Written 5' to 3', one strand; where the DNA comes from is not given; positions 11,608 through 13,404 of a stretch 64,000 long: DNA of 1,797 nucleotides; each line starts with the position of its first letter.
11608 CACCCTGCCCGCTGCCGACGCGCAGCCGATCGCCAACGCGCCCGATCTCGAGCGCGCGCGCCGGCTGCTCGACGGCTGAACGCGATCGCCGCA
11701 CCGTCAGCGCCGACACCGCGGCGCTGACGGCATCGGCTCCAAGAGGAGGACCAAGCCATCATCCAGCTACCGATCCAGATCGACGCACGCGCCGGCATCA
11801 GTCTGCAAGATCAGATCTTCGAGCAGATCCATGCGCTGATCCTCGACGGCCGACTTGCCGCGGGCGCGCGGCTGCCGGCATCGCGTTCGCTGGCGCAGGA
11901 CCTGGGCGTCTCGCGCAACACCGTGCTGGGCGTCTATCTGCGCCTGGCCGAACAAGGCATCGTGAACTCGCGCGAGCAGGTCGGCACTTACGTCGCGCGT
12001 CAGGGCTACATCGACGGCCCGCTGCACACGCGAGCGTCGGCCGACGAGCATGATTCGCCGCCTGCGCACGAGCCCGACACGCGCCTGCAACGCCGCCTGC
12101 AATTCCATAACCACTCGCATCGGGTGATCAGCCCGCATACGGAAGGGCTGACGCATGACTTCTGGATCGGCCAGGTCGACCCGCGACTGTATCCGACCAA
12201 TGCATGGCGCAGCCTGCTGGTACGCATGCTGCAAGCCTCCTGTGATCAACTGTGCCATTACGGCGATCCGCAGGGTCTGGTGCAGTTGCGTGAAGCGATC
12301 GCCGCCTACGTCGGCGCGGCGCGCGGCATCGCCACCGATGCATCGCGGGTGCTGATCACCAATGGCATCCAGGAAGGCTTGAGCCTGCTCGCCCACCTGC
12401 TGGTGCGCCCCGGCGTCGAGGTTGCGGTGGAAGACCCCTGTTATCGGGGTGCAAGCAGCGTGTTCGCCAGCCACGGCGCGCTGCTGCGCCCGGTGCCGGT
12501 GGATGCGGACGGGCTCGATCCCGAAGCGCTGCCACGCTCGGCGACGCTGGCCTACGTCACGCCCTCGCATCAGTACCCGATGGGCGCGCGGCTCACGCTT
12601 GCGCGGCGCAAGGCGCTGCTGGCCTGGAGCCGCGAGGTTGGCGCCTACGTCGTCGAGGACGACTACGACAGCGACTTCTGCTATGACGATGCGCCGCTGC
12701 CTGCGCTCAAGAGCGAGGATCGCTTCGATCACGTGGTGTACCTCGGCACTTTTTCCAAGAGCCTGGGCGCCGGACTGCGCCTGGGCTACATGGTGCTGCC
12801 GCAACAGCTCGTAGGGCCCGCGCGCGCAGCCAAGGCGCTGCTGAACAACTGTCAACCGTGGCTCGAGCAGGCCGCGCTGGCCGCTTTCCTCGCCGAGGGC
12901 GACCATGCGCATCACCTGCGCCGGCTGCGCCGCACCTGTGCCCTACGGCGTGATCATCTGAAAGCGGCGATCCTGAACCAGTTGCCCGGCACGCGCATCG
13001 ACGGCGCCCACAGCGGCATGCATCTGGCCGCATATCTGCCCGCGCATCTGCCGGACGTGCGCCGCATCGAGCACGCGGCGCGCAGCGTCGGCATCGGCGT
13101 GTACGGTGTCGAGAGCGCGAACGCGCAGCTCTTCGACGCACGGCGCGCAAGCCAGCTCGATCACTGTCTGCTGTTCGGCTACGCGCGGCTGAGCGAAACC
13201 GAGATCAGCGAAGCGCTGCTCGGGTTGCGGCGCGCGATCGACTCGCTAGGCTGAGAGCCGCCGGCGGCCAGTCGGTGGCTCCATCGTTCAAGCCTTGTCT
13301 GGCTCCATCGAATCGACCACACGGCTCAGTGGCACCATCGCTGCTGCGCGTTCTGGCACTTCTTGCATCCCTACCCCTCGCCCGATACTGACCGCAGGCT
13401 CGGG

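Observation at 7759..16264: Oxidative-type hao locus in a heterotroph-style context, fused into one block with a private ccmI-ccmF-ccmH set and a MocR regulator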

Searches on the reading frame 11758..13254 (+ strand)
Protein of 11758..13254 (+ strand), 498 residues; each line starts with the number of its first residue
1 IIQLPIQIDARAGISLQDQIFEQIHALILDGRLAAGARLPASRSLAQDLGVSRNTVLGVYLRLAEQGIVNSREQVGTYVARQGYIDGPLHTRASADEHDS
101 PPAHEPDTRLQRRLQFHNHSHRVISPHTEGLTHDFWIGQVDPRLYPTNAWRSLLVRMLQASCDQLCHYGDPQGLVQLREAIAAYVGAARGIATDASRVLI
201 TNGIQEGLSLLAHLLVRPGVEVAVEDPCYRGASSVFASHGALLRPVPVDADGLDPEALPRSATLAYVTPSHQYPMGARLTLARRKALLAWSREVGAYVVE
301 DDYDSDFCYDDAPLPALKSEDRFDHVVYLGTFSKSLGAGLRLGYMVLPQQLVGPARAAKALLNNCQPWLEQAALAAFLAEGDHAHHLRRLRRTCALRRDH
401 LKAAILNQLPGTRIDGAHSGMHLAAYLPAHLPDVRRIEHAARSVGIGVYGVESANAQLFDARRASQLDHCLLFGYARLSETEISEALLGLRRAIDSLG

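Call 3: search_protein_families(library=pfam, proteins=[window:11923-13254:+])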
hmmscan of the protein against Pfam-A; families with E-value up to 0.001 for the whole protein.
window:11923-13254:+ (443 aa): 1 family
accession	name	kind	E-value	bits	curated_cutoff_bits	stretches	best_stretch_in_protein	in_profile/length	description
PF00155.27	Aminotran_1_2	-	3.2e-24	86.2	19.7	1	101-350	28-290/361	Aminotransferase class I and II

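Call 4: search_protein_families(library=ncbifam, proteins=[window:11923-13254:+])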
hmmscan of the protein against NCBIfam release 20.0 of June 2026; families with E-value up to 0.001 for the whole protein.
window:11923-13254:+ (443 aa): 56 families (the best 25 are shown)
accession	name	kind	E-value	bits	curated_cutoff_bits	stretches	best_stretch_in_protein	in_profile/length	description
NF052282.1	PLP_TF_PdxR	equivalog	6.4e-103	345.2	320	1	5-432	46-444/448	MocR-like pyridoxine biosynthesis transcription factor PdxR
NF052281.1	rhizopine_MocR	equivalog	1.3e-82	277.9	650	1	5-438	63-478/479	rhizopine catabolism transcriptional regulator MocR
NF052285.1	GABA_TF_GabR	exception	1.3e-66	225.2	600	1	84-439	101-456/456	MocR-like transcriptional regulator GabR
NF052290.2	MocR_like_YczR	exception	9.6e-46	156.4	487.4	1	115-392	139-418/458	MocR-like transcription factor YczR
TIGR04461.1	endura_MppQ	equivalog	2.2e-38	132.3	540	1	78-385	15-336/392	enduracididine biosynthesis enzyme MppQ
NF041364.1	GntC_guanitoxin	equivalog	1.9e-33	115.8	415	1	104-358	21-286/356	guanitoxin biosynthesis PLP-dependent (S)-gamma-hydroxy-L-arginine cyclodehydratase GntC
NF052286.1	ecto_TF_EhuR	exception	2.7e-26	92.1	480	1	93-393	111-408/458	MocR-like ectoine utilization transcription factor EhuR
TIGR03947.1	viomycin_VioD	equivalog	1.1e-25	90.3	390.9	1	114-301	48-235/359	capreomycidine synthase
NF004770.0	PRK06108.1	subfamily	8.1e-23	80.9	422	1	112-376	68-339/396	pyridoxal phosphate-dependent aminotransferase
NF005601.0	PRK07337.1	equivalog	3.3e-22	79.1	496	1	108-350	63-308/394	pyridoxal phosphate-dependent aminotransferase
NF006514.0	PRK08960.1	equivalog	6e-22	78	554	1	109-350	61-305/388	pyridoxal phosphate-dependent aminotransferase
NF005732.0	PRK07550.1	equivalog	9.8e-20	70.9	366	1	86-360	41-318/389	aminotransferase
TIGR01141.1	hisC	equivalog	7.6e-19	67.8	276.55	1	100-346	39-277/349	histidinol-phosphate transaminase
NF004870.0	PRK06225.1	equivalog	1.1e-15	57.3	351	1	80-305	31-252/380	pyridoxal phosphate-dependent aminotransferase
NF005305.0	PRK06836.1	equivalog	4e-15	56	376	1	77-305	36-273/396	pyridoxal phosphate-dependent aminotransferase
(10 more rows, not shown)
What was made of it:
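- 11758..13254 (+): mocR: GabR/MocR-type regulator with a winged-HTH plus an aminotransferase-fold PLP domain. Starts at ATC behind an AGGAGG ribosome-binding site. NF052282 345 bits (call 4).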

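Call 67: search_solved_structures(query=window:11758-13254:+, show_alignments=1, max_evalue=1e-10)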
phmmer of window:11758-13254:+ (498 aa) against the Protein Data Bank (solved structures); distinct sequences matched with E-value up to 1e-10: 19.
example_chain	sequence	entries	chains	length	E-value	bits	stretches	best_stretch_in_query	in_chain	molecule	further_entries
4n0b_A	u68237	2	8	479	4.9e-56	193.8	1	16-494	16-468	HTH-type transcriptional regulatory protein GabR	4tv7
4mgr_A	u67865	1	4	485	5.1e-56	193.7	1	16-494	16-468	HTH-type transcriptional regulatory protein GabR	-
7pq9_AAA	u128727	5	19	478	1.5e-51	178.9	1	130-488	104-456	PLP-dependent aminotransferase family protein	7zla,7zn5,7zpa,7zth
5t4j_B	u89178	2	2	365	6.5e-51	176.9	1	144-494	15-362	HTH-type transcriptional regulatory protein GabR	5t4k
6uxz_B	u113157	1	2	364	1.2e-50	176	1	144-494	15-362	HTH-type transcriptional regulatory protein GabR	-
5x03_B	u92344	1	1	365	1.6e-50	175.6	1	144-494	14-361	HTH-type transcriptional regulatory protein GabR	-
5x03_A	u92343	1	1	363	1.6e-50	175.5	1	144-494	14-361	HTH-type transcriptional regulatory protein GabR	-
8vxk_A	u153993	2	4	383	1.7e-50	175.5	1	143-494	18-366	HTH-type transcriptional regulatory protein GabR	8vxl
1x0m_A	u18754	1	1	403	5.7e-34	121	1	138-448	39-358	Aminotransferase II Homologue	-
3aov_A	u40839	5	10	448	7.7e-34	120.5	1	138-447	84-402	Putative uncharacterized protein PH0207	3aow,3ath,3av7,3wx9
8tn2_A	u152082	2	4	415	9.1e-30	107.1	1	134-410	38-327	PLP-dependent aminotransferase MppQ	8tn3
1wst_A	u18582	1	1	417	2.1e-29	105.9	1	141-441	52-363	multiple substrate aminotransferase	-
2zc0_A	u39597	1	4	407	1.6e-28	103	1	137-431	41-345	Alanine glyoxylate transaminase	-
2egy_A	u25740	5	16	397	1.1e-25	93.7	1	138-429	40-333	Alpha-aminodipate aminotransferase | 2-aminoadipate transaminase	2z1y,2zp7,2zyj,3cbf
1vp4_A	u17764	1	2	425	3.3e-18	69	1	135-443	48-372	aminotransferase, putative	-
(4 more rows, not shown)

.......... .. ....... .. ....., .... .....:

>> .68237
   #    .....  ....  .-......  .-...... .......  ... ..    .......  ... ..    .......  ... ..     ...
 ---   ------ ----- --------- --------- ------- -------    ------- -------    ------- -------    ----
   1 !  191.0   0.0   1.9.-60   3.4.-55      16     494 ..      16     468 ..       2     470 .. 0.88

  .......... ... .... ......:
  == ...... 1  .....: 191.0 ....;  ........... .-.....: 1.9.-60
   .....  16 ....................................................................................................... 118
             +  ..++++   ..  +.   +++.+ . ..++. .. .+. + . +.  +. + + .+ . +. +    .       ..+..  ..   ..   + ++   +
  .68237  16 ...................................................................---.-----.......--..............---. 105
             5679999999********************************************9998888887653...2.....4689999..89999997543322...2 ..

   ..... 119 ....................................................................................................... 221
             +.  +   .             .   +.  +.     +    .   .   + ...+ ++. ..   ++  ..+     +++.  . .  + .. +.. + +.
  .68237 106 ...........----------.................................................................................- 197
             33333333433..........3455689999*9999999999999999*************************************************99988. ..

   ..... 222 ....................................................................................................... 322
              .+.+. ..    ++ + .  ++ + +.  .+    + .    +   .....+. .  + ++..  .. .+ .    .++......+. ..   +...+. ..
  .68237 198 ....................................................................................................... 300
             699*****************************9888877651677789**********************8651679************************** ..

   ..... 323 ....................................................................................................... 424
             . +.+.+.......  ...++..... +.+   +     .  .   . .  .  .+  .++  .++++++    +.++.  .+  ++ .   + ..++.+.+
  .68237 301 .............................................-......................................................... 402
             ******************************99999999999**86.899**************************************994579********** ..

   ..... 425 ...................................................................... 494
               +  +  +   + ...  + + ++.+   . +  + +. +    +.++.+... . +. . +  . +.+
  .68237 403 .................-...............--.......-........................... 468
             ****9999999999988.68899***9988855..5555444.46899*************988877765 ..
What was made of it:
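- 11758..13254 (+): GabR 4n0b E 5e-56 over residues 16-494, with the PLP lysine (GabR K312) aligned in FSKS (call 67).
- On MocR/GabR PLP-dependent transcription factors: GabR alignment over residues 16-494, with K312 aligned in FSKS (call 67).
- Checked: mocR, 11758-13254: aligns to GabR over residues 16-494, E 5e-56 (call 67).
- The PLP lysine is conserved (call 67).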
